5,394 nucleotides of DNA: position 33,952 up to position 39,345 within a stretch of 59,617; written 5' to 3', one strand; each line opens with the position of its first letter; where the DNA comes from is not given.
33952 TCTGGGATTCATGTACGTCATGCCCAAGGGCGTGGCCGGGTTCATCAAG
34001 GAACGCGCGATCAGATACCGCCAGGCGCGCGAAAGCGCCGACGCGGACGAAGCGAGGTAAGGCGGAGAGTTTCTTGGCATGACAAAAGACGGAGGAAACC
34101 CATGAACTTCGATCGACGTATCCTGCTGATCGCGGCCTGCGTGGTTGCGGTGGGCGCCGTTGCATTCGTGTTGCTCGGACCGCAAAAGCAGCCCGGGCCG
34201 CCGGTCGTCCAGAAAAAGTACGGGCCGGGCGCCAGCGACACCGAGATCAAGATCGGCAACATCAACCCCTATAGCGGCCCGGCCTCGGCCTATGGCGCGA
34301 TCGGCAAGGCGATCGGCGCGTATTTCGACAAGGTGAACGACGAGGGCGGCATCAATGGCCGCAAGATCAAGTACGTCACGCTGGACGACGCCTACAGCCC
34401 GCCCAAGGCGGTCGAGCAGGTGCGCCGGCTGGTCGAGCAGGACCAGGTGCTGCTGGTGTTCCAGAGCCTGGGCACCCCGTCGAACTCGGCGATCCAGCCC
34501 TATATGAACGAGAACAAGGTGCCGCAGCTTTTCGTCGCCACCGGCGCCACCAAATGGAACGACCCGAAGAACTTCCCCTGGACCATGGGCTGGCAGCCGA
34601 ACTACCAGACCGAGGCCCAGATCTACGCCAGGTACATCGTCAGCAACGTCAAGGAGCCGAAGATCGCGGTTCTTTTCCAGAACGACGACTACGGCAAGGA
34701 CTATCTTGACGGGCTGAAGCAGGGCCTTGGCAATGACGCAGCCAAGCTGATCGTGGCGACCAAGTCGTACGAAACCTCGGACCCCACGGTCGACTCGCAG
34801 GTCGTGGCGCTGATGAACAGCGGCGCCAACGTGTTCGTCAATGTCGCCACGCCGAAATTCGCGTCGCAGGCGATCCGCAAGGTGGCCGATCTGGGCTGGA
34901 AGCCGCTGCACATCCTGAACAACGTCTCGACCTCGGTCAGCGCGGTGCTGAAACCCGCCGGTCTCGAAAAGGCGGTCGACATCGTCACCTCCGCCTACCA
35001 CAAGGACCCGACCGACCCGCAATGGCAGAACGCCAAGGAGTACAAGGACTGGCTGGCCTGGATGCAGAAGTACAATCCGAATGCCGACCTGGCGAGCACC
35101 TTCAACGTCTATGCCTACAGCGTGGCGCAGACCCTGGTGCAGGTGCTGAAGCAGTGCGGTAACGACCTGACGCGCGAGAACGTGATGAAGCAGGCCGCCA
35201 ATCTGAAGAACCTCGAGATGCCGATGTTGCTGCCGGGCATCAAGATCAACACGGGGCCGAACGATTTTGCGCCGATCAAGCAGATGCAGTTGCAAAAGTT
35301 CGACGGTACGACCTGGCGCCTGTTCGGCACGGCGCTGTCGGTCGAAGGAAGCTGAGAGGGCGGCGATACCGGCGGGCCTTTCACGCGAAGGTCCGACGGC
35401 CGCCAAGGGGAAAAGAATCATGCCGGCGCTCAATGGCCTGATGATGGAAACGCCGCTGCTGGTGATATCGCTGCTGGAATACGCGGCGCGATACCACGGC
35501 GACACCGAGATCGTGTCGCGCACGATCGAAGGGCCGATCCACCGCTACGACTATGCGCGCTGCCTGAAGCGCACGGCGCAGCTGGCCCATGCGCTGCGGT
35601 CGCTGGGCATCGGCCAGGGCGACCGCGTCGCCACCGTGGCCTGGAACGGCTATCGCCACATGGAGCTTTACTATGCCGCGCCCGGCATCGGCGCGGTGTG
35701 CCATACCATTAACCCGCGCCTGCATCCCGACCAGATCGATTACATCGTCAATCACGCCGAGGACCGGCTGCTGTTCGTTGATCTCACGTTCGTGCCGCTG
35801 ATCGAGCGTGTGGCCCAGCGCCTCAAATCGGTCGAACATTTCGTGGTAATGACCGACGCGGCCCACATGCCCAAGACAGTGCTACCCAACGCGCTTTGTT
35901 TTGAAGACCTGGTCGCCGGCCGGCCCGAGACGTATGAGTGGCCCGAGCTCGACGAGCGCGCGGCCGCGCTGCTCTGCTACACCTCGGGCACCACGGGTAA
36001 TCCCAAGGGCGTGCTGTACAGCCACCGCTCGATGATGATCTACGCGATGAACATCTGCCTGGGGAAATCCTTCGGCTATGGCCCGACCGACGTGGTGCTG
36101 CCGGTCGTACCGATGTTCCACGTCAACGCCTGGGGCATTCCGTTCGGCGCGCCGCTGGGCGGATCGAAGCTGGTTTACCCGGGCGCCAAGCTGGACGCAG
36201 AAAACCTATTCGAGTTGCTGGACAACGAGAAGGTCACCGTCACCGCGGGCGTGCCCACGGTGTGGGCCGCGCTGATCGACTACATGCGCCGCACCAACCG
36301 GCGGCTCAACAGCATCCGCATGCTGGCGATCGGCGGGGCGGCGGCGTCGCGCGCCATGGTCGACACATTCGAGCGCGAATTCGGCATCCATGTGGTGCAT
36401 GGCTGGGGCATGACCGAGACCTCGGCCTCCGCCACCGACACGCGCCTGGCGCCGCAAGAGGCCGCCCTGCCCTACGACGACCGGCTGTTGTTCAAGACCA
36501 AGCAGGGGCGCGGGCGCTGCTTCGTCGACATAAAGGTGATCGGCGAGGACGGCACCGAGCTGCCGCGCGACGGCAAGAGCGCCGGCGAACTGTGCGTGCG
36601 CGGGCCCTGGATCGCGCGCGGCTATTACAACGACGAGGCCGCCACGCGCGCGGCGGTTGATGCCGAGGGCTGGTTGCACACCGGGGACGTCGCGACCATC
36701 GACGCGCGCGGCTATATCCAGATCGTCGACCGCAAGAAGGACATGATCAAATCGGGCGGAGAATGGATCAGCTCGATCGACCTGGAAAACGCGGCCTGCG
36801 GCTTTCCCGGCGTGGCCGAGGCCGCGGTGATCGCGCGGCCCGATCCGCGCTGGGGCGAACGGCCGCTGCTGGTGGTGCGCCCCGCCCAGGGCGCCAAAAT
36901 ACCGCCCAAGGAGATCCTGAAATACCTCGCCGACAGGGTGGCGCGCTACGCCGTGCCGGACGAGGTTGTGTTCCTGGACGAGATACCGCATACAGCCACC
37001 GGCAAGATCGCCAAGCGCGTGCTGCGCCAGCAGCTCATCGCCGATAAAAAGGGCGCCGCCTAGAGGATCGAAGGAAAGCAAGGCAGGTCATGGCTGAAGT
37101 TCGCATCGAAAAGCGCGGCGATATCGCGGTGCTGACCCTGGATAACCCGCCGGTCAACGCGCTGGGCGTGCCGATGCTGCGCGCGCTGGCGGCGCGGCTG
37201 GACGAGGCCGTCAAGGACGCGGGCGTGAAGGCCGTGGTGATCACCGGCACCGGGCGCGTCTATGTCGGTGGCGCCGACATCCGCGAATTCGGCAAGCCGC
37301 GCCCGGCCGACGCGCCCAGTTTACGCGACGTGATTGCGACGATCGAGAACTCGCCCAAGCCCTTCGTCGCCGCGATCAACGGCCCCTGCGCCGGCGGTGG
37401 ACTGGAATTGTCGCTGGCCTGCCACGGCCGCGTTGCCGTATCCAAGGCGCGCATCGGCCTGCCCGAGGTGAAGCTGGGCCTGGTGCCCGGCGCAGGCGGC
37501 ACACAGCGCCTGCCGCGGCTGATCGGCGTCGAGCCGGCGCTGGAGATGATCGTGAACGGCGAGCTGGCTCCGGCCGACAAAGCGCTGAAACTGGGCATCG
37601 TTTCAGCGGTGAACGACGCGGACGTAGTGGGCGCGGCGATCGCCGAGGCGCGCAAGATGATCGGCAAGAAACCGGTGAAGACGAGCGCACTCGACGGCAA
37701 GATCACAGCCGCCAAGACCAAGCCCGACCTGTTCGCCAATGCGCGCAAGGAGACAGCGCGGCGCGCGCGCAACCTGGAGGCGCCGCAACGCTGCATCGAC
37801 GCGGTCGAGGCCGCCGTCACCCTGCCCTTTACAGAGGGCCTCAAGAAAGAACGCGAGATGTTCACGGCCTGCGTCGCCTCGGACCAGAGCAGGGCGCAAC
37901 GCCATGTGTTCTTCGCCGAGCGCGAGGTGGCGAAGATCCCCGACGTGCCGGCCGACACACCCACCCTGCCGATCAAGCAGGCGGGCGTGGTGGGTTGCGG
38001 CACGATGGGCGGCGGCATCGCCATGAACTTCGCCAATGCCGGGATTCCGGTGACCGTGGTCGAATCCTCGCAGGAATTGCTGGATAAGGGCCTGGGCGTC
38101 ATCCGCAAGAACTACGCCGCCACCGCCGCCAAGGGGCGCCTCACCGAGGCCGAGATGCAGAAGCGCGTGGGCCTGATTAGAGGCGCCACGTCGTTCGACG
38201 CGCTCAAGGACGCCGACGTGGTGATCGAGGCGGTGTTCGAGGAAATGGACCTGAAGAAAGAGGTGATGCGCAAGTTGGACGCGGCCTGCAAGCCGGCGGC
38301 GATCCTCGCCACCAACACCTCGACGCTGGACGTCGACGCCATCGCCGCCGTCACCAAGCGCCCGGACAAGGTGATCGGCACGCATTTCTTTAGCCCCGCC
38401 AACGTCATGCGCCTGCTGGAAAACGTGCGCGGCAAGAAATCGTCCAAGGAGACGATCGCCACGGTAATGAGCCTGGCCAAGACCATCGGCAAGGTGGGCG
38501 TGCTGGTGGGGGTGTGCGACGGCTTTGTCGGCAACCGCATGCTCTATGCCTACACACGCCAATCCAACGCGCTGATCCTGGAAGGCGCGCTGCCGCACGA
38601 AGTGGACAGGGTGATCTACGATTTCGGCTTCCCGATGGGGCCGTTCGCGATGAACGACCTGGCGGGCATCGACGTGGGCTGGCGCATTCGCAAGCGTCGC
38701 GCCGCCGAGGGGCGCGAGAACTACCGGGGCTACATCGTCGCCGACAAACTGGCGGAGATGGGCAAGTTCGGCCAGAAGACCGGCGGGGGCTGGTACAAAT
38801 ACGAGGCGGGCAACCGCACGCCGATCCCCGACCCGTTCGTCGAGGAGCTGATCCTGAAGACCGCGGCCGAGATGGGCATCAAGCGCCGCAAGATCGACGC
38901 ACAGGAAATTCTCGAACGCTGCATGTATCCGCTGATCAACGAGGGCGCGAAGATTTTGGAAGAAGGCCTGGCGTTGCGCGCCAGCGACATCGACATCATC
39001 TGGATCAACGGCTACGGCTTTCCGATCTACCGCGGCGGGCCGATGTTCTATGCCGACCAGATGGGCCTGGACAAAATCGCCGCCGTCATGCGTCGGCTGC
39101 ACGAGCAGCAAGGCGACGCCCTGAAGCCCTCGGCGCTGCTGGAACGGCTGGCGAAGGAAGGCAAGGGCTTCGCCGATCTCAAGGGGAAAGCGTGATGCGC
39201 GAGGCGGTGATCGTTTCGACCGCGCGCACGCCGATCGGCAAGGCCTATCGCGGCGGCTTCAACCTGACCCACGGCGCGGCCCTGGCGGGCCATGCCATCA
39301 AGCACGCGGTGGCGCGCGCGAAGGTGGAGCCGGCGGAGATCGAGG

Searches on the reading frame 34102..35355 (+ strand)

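Call 37: search_protein_families(library=pfam, max_evalue=0.000001, proteins=[window:34102-35355:+])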
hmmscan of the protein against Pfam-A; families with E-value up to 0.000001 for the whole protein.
window:34102-35355:+ (417 aa): 2 families
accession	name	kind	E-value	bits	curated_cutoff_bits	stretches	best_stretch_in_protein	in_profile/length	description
PF13458.12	Peripla_BP_6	-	3.7e-57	195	31.7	1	48-401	1-339/343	Periplasmic binding protein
PF01094.35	ANF_receptor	-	5.2e-16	59.1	25.4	1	76-364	11-312/353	Receptor family ligand binding region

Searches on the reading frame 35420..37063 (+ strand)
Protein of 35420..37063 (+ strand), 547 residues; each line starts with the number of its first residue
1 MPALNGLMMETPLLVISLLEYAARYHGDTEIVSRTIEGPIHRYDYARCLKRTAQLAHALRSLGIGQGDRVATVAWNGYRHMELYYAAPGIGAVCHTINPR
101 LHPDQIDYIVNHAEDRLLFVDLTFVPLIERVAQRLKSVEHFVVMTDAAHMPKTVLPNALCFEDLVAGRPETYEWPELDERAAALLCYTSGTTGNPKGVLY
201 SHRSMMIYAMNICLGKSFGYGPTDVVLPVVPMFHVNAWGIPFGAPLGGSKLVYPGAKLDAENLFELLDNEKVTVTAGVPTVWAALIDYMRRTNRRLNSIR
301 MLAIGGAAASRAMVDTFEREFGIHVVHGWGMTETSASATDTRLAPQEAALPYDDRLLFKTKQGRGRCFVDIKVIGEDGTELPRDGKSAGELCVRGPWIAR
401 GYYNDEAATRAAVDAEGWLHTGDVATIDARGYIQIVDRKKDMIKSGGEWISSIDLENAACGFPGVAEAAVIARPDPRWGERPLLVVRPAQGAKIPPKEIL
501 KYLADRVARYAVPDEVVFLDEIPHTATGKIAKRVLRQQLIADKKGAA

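Call 37: search_protein_families(library=pfam, max_evalue=0.000001, proteins=[window:35420-37063:+])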
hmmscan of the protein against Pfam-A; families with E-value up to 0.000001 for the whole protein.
window:35420-37063:+ (547 aa): 2 families
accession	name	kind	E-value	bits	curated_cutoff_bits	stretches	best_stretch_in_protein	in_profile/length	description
PF00501.34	AMP-binding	-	1.3e-80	271.5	29.9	1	22-403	4-384/384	AMP-binding enzyme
PF13193.12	AMP-binding_C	-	1e-18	68.4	24.5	1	455-529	2-76/76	AMP-binding enzyme C-terminal domain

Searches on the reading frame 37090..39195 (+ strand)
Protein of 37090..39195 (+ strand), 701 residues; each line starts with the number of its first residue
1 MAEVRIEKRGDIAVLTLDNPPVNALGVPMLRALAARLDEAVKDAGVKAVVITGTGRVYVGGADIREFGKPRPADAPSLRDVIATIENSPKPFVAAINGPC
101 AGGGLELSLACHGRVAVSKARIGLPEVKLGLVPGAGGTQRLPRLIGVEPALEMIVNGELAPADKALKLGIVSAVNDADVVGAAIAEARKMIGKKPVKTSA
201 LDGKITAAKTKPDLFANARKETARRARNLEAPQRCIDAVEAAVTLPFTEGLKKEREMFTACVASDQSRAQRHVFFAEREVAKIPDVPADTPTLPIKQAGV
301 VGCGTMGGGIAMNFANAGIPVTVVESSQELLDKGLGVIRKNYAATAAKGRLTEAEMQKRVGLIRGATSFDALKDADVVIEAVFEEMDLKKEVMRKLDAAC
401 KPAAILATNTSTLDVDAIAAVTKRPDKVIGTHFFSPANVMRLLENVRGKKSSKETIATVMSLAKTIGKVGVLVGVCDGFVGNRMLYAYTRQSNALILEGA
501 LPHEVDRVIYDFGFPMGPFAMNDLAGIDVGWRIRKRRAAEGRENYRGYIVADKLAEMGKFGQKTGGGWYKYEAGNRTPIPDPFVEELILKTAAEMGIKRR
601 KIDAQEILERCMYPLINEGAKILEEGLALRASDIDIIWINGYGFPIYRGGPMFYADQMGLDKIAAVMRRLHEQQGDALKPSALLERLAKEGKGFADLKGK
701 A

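Call 37: search_protein_families(library=pfam, max_evalue=0.000001, proteins=[window:37090-39195:+])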
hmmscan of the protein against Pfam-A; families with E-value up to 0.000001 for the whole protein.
window:37090-39195:+ (701 aa): 4 families
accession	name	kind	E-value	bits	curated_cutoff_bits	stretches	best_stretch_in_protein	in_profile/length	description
PF02737.24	3HCDH_N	-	1.4e-60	204.8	22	1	298-473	2-177/180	3-hydroxyacyl-CoA dehydrogenase, NAD binding domain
PF00378.25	ECH_1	-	1.3e-40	139.8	27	1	9-210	3-210/251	Enoyl-CoA hydratase/isomerase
PF00725.27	3HCDH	-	2.9e-36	124.3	22.1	2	478-571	1-97/97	3-hydroxyacyl-CoA dehydrogenase, C-terminal domain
PF16113.10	ECH_2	-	7.1e-24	85.4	27.2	1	13-206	2-200/335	Enoyl-CoA hydratase/isomerase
